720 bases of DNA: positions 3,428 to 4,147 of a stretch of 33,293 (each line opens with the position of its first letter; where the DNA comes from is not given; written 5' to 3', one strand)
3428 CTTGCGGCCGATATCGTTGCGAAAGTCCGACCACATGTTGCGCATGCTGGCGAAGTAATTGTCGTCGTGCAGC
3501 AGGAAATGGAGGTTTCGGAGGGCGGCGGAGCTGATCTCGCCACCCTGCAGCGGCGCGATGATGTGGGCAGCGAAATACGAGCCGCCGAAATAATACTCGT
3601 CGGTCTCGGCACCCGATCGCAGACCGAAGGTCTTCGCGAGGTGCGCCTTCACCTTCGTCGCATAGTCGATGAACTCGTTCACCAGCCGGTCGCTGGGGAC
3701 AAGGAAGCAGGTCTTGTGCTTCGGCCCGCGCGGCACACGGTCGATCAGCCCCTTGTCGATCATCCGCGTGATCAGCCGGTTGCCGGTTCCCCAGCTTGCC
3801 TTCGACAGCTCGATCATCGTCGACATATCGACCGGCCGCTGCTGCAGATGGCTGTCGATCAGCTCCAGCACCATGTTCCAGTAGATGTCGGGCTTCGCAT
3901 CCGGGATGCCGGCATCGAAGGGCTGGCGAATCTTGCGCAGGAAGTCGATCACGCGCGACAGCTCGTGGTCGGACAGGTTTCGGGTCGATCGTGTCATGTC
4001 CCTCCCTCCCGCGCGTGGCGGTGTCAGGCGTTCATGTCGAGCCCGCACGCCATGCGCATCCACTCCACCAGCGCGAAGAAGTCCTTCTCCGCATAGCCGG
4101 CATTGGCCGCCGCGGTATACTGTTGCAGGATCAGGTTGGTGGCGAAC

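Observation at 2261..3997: Cytoplasmic fusion of a MarR-like winged helix to a full-size family-1 ABC solute-binding protein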

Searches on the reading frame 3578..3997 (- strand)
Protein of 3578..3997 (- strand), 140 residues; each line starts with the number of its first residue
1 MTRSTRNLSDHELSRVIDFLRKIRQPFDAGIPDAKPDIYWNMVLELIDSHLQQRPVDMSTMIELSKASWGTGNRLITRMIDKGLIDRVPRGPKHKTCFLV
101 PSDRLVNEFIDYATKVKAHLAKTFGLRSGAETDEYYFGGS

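Call 7: search_protein_families(library=pfam, proteins=[window:3584-3997:-], max_evalue=10)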
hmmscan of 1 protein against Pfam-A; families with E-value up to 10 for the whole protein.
seq(138 aa): 3 families
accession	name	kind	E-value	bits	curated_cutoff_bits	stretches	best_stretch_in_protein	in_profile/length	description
PF01047.28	MarR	-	0.046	14.1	24.6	1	43-89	8-51/59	MarR family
PF12802.13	MarR_2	-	0.048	14.3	27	1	56-89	21-54/61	MarR family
PF13338.12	AbiEi_4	-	0.063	13.8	25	1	76-91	29-44/49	Transcriptional regulator, AbiEi antitoxin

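Call 29: search_solved_structures(query=A2, max_evalue=10, show_alignments=3)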
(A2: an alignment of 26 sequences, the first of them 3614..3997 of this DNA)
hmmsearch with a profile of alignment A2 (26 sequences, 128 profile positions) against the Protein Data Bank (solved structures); distinct sequences matched with E-value up to 10: 4.
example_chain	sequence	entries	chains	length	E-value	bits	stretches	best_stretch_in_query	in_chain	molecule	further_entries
6tey_A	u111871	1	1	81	0.12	15.7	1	42-102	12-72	DNA-binding protein TubR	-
7kki_A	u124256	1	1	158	0.28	14.5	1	53-127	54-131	Transcriptional regulator, MarR family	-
7krh_A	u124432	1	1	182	0.39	14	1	53-127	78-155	Transcriptional regulator, MarR family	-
7kfo_A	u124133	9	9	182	0.39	14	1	53-127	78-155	Transcriptional regulator, MarR family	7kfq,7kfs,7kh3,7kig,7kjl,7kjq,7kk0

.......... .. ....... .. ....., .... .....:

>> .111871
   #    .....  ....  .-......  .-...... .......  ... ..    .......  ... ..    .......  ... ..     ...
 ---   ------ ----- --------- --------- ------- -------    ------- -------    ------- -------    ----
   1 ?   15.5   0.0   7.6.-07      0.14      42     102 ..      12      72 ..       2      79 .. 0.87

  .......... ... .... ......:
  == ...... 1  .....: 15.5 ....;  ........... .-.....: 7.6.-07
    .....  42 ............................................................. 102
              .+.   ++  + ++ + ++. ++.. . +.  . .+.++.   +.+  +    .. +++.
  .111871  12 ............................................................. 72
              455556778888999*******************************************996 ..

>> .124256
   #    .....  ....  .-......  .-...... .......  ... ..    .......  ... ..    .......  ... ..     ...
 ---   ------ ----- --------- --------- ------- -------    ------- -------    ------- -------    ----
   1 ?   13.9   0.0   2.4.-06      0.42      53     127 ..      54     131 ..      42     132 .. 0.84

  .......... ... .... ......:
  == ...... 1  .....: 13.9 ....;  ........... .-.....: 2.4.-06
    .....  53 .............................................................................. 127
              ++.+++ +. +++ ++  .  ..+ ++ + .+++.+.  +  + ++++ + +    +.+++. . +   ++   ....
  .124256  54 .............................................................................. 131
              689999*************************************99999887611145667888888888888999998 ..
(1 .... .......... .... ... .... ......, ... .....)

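Call 32: search_protein_representatives(protein=window:3578-3997:-)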
Query: 140 residues. Proteins with E-value up to 0.001 (for the whole library): 127; up to 1e-10: 55; up to 1e-30: 4. The best 127 are listed.
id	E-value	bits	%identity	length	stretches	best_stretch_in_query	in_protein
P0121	4.9e-49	182.1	61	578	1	7-140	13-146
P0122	5.3e-37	143.1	58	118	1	8-122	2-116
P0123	2.5e-36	140.9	75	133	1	1-91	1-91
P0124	6.0e-33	129.9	63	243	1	44-140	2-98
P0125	1.2e-30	122.4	58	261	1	35-139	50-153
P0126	8.6e-29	116.5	71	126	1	8-85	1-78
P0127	1.4e-24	102.8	44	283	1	7-140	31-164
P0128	5.9e-24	100.8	44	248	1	7-140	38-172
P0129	1.5e-23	99.5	45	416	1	9-140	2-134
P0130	3.2e-23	98.5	41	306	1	4-140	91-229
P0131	7.8e-23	97.2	38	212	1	9-139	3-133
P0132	4.9e-22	94.6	44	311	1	9-140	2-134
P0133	6.3e-22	94.3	44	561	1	9-139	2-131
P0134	8.4e-22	93.8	37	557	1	9-139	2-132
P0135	8.6e-22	93.8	42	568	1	9-140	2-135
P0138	1.5e-18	83.3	40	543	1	9-139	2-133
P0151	7.0e-15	71.4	34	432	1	9-140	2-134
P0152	7.9e-15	71.3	33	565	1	7-139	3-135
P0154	5.7e-14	68.5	33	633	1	2-138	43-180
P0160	7.7e-13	64.8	35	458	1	7-140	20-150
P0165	2.2e-12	63.3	32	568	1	9-138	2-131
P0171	1.8e-11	60.4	33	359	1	11-140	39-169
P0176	2.9e-10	56.5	40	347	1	9-97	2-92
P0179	1.0e-09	54.7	30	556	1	9-139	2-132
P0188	1.2e-08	51.2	33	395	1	16-140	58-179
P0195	5.9e-08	49.0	55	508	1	7-55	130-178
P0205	3.2e-07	46.6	27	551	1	9-139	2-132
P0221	6.1e-06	42.5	34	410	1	36-140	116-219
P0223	1.3e-05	41.4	29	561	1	11-139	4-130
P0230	6.8e-05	39.1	27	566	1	11-139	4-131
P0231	8.3e-05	38.8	48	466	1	78-140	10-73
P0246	6.7e-04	35.9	24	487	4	41-100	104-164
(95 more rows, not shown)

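Call 33: search_protein_families(library=pfam, proteins=[P0133, P0134, P0138, P0152, P0154, P0165, P0179, P0205, P0223, P0230], max_evalue=0.01)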
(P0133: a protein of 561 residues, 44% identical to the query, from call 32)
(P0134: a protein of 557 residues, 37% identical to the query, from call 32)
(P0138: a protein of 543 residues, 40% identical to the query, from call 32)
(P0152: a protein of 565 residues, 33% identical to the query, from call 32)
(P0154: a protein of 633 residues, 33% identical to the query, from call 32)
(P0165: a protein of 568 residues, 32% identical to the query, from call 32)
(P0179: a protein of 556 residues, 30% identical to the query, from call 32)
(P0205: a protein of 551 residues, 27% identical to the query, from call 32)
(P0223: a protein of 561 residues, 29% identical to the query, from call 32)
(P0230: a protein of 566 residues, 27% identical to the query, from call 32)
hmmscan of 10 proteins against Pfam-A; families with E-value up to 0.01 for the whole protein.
P0133 (561 aa): 3 families
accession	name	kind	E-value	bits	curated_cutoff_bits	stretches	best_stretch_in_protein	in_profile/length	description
PF01547.30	SBP_bac_1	-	1.6e-18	68.2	26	1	198-470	44-305/307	Bacterial extracellular solute-binding protein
PF13416.11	SBP_bac_8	-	4.1e-12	46.9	27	1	202-476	33-254/279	Bacterial extracellular solute-binding protein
PF12802.13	MarR_2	-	0.00015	22.3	27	1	45-82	15-54/61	MarR family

P0134 (557 aa): 3 families
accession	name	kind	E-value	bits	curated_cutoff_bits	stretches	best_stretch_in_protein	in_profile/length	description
PF01547.30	SBP_bac_1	-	9.2e-18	65.7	26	1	206-463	46-304/307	Bacterial extracellular solute-binding protein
PF13416.11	SBP_bac_8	-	1.1e-12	48.7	27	1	208-466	39-250/279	Bacterial extracellular solute-binding protein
PF12802.13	MarR_2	-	5.7e-05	23.6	27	1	30-88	5-60/61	MarR family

P0138 (543 aa): 4 families
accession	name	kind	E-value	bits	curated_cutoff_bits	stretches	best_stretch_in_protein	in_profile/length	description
PF01547.30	SBP_bac_1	-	1.1e-12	49.1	26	1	191-430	46-286/307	Bacterial extracellular solute-binding protein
PF13416.11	SBP_bac_8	-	8e-10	39.4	27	1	197-453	37-250/279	Bacterial extracellular solute-binding protein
PF12802.13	MarR_2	-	5.3e-05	23.7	27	1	44-88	14-60/61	MarR family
PF09339.16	HTH_IclR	-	0.0014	18.8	22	1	46-80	16-50/52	IclR helix-turn-helix domain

P0152 (565 aa): 3 families
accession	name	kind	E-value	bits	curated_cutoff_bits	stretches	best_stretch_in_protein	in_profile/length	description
PF01547.30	SBP_bac_1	-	2e-19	71.2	26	1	210-475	49-306/307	Bacterial extracellular solute-binding protein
PF13416.11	SBP_bac_8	-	5.2e-15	56.4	27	1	214-481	42-255/279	Bacterial extracellular solute-binding protein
PF12802.13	MarR_2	-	0.0065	17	27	0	49-91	19-60/61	MarR family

P0154 (633 aa): 2 families
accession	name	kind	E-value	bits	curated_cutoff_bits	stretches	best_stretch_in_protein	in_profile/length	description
PF01547.30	SBP_bac_1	-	2.6e-23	83.9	26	1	256-516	51-305/307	Bacterial extracellular solute-binding protein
PF13416.11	SBP_bac_8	-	4.2e-16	60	27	1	253-515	37-247/279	Bacterial extracellular solute-binding protein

P0165 (568 aa): 5 families
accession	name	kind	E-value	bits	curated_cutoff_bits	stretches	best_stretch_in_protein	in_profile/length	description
PF01547.30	SBP_bac_1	-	1.6e-17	64.9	26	1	210-468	50-303/307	Bacterial extracellular solute-binding protein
PF13416.11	SBP_bac_8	-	3.4e-15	57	27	1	207-498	35-275/279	Bacterial extracellular solute-binding protein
PF13412.12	HTH_24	-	4.9e-05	23.3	21.9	1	46-79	15-48/48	Winged helix-turn-helix DNA-binding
PF12802.13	MarR_2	-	0.00012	22.6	27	1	46-85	16-57/61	MarR family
PF09339.16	HTH_IclR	-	0.0049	17.1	22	0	47-82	17-52/52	IclR helix-turn-helix domain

P0179 (556 aa): 3 families
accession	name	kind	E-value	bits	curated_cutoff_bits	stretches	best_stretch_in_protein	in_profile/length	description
PF01547.30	SBP_bac_1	-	3.7e-16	60.4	26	1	208-463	50-304/307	Bacterial extracellular solute-binding protein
PF13416.11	SBP_bac_8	-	1.1e-12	48.8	27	1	194-463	24-247/279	Bacterial extracellular solute-binding protein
PF09339.16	HTH_IclR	-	0.0029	17.8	22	1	46-79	16-49/52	IclR helix-turn-helix domain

P0205 (551 aa): 2 families
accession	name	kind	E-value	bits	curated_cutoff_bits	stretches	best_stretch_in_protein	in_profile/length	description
PF01547.30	SBP_bac_1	-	2e-14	54.8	26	1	208-457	49-305/307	Bacterial extracellular solute-binding protein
PF09339.16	HTH_IclR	-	0.0037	17.5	22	1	49-80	19-50/52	IclR helix-turn-helix domain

P0223 (561 aa): 2 families
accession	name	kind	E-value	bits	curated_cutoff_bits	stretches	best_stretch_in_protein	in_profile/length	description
PF01547.30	SBP_bac_1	-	7.3e-19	69.3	26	1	207-450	49-286/307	Bacterial extracellular solute-binding protein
PF13416.11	SBP_bac_8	-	1.6e-17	64.7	27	1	189-492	20-269/279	Bacterial extracellular solute-binding protein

P0230 (566 aa): 3 families
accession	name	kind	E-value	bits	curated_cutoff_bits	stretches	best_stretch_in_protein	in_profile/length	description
PF01547.30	SBP_bac_1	-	3.3e-19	70.5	26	1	207-469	50-303/307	Bacterial extracellular solute-binding protein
PF13416.11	SBP_bac_8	-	1.6e-12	48.2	27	1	206-493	38-270/279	Bacterial extracellular solute-binding protein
PF13730.12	HTH_36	-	0.0035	17.6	25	0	48-78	25-55/55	Helix-turn-helix domain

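Call 40: predict_structure(alignment_id=A2)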
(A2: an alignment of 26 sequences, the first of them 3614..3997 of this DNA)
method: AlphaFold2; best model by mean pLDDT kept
length: 128 residues; sequences in the alignment: 26
mean_pLDDT: 90.9   pTM: 0.83
mean pLDDT of the five models: 90.9, 90.8, 90.8, 90.4, 88.8
residues with pLDDT >= 90: 97; 70-90: 22; 50-70: 4; < 50: 5
segments of 3 or more residues with pLDDT < 50: 1-5
pLDDT, mean of each block of 10 residues (from residue 1): 58 94 92 93 97 96 96 98 97 91 97 92 78
secondary structure, 60 per line:
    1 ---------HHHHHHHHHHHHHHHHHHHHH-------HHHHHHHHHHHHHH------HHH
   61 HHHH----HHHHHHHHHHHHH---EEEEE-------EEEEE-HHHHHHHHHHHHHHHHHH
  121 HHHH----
elements in order: H10-30 H38-51 H58-64 H69-81 E85-89 E97-101 H103-124

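Call 42: find_related_loci(query=A2, collection=genome_contigs, flank=10000)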
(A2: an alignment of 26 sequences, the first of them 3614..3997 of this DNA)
Query A2 (128 aa) in genome_contigs; peptide patterns used: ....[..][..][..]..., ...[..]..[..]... (x = any residue, [..] = any of these).
113 stretches matched a pattern; 87 encode a relative of the query (tblastn E <= 1e-3); the best 80 are kept; 80 distinct loci.
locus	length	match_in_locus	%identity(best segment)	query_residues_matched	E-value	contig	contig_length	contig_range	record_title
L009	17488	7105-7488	90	1-128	2e-77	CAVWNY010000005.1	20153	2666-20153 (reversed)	MAG: uncultured proteobacterium isolate MFD09603.bin.1.288 genome assembly, contig: contig_66536, whole genome shotgun s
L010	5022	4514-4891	83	3-128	9e-72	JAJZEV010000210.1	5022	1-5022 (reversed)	MAG: Proteobacteria bacterium isolate LL2.bin50 NODE_28597_length_5022_cov_8.88846, whole genome shotgun sequence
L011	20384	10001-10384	81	1-128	3e-70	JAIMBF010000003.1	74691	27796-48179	MAG: Terriglobia bacterium isolate HOT.MB2.42 NODE_329_length_74691_cov_683.928298, whole genome shotgun sequence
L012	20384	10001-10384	78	1-128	2e-68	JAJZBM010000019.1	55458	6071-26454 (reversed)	MAG: Proteobacteria bacterium isolate HSP2.bin39 NODE_356_length_55458_cov_11.463267, whole genome shotgun sequence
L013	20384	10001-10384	80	1-128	3e-68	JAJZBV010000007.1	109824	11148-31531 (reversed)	MAG: Proteobacteria bacterium isolate JA1.bin30 NODE_119_length_109824_cov_40.205457, whole genome shotgun sequence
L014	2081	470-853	75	1-128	2e-66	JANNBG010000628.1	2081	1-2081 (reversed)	MAG: Rhodobacterales bacterium isolate OTE_78_metabat_364 OTE_78_k141_3342776, whole genome shotgun sequence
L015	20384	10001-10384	77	1-128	2e-64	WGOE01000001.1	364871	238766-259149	MAG: bacterium isolate RI_272 c_000000155796, whole genome shotgun sequence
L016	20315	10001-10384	77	1-128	2e-64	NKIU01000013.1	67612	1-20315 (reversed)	MAG: Pseudorhodobacter sp. PARRP1 NODE_490, whole genome shotgun sequence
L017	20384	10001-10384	77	1-128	3e-64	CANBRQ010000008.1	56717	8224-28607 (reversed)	MAG: Rhodobacteraceae bacterium isolate JR-DAM-100519-181 genome assembly, contig: JR-DAM-100519-C685, whole genome shot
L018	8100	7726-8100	77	1-125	3e-64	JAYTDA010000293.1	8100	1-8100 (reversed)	MAG: Paracoccaceae bacterium isolate GFS_1649 GFS_1649_292, whole genome shotgun sequence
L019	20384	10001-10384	75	1-128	5e-64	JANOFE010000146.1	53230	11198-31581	MAG: Pseudorhodobacter sp. isolate SOY_65_concoct_198 SOY_65_k141_504398, whole genome shotgun sequence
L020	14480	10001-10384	73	1-128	1e-63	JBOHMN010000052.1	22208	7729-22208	MAG: Acetobacteraceae bacterium isolate TC-S_metabat2.bin.230 k127_1091849, whole genome shotgun sequence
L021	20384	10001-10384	74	1-128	6e-63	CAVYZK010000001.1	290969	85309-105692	MAG: uncultured Alphaproteobacteria bacterium isolate MFD02832.bin.1.158 genome assembly, contig: contig_13538, whole ge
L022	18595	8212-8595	74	1-128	1e-62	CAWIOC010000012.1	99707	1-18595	MAG: uncultured proteobacterium isolate MFD05442.bin.2.97 genome assembly, contig: contig_46218, whole genome shotgun se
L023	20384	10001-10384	70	1-128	8e-61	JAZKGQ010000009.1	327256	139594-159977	MAG: Pseudomonadota bacterium isolate DC_RB_04_SPN110320-bin058 DCRB04SPN_B058_0_000000000009, whole genome shotgun sequ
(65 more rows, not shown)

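Call 45: fold_search(model_id=the predicted structure, library=pdb)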
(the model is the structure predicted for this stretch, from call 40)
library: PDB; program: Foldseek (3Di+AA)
matches with E <= 10: 1505; with E <= 0.001: 6
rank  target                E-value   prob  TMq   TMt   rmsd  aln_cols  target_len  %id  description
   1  2nyx_B                1.3e-04  1.00  0.52  0.46   7.5       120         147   18  Crystal structure of RV1404 from Mycobacterium tuberculosis (released 2006-12-05)
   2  7krh                  4.2e-04  1.00  0.46  0.43   7.3       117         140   16  Crystal structure of the MarR family transcriptional regulator from Variovorax paradoxus with S28A and R46A mutations (released 2021-12-01)
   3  7kfs                  5.4e-04  1.00  0.47  0.43   8.1       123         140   20  Crystal structure of the MarR family transcriptional regulator from Variovorax paradoxus bound to Benzoic Acid (released 2021-11-10)
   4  9u7b_A                5.7e-04  1.00  0.52  0.46   8.1       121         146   17  Crystal structure of Rv0042c (released 2026-03-25)
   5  7kfq                  6.9e-04  1.00  0.46  0.43   7.3       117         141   16  Crystal structure of the MarR family transcriptional regulator from Variovorax paradoxus bound to 1H-Indole-3-Carboxylic (released 2021-11-10)
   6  7kjl                  8.2e-04  1.00  0.46  0.43   7.4       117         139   16  Crystal structure of the MarR family transcriptional regulator from Variovorax paradoxus bound to Salicylic acid (released 2021-12-01)
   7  7dvs_D                1.4e-03  1.00  0.43  0.50  13.5       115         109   20  Crystal structure of Apo (heme-free) PefR (released 2021-09-29)
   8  2a61_A                1.5e-03  1.00  0.52  0.48   7.9       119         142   17  The crystal structure of transcriptional regulator Tm0710 from Thermotoga maritima (released 2005-07-19)
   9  2nyx_A                1.5e-03  1.00  0.56  0.50  11.7       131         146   12  Crystal structure of RV1404 from Mycobacterium tuberculosis (released 2006-12-05)
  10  4yif_B                1.7e-03  1.00  0.54  0.49   7.2       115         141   13  Crystal structure of Rv0880 (released 2015-06-10)
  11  5aip_A                1.7e-03  1.00  0.49  0.45  13.7       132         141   14  Crystal structure of NadR in complex with 4-hydroxyphenylacetate (released 2016-03-02)
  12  7dvs_A                1.8e-03  1.00  0.47  0.44   9.4       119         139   15  Crystal structure of Apo (heme-free) PefR (released 2021-09-29)
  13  7dvs_C                1.8e-03  1.00  0.44  0.47   9.7       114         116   18  Crystal structure of Apo (heme-free) PefR (released 2021-09-29)
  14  7el3_B                1.9e-03  1.00  0.53  0.51   7.3       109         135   15  Crystal structure of HpaR-DNA complex from Acinetobacter baumannii (released 2022-01-19)
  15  7kk0                  2.1e-03  1.00  0.44  0.43   7.5       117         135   18  Crystal structure of the MarR family transcriptional regulator from Variovorax paradoxus bound to Catechol (released 2021-12-01)
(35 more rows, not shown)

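Call 57: find_encoding_contigs(protein=P0134, flank=8000, max_places=2)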
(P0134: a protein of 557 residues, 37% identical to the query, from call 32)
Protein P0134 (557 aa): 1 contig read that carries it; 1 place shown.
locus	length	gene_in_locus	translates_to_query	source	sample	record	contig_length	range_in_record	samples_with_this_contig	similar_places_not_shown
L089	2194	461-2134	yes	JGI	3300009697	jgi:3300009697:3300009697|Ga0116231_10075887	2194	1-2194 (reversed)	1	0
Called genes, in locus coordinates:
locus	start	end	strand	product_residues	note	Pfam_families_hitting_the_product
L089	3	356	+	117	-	?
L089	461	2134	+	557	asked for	PF01547:SBP_bac_1, PF13416:SBP_bac_8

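Call 58: find_encoding_contigs(protein=P0165, flank=8000, max_places=2)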
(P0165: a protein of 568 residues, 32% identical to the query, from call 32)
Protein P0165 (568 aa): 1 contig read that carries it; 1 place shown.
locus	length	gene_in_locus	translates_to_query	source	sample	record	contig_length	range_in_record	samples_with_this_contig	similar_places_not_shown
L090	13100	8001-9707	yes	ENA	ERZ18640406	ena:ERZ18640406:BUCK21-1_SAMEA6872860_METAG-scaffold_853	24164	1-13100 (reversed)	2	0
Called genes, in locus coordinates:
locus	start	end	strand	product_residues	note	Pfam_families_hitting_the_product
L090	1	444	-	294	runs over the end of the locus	PF02826:2-Hacid_dh_C, PF03446:NAD_binding_2, PF03807:F420_oxidored, PF14833:NAD_binding_11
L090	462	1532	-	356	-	PF01370:Epimerase, PF22917:PRISE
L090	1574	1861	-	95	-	PF03795:YCII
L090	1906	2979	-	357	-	PF08240:ADH_N, PF00107:ADH_zinc_N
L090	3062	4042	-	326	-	PF02653:BPD_transp_2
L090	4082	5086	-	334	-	PF02653:BPD_transp_2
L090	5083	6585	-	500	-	PF00005:ABC_tran, PF13304:AAA_21 (faint), PF00005:ABC_tran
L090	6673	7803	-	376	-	PF00532:Peripla_BP_1, PF13407:Peripla_BP_4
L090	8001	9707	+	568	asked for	PF01547:SBP_bac_1, PF13416:SBP_bac_8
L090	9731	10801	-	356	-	PF00465:Fe-ADH, PF13685:Fe-ADH_2, PF25137:ADH_Fe_C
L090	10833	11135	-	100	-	PF07876:Dabb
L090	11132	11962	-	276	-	PF04444:Dioxygenase_N, PF00775:Dioxygenase_C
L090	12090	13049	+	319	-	PF00126:HTH_1, PF03466:LysR_substrate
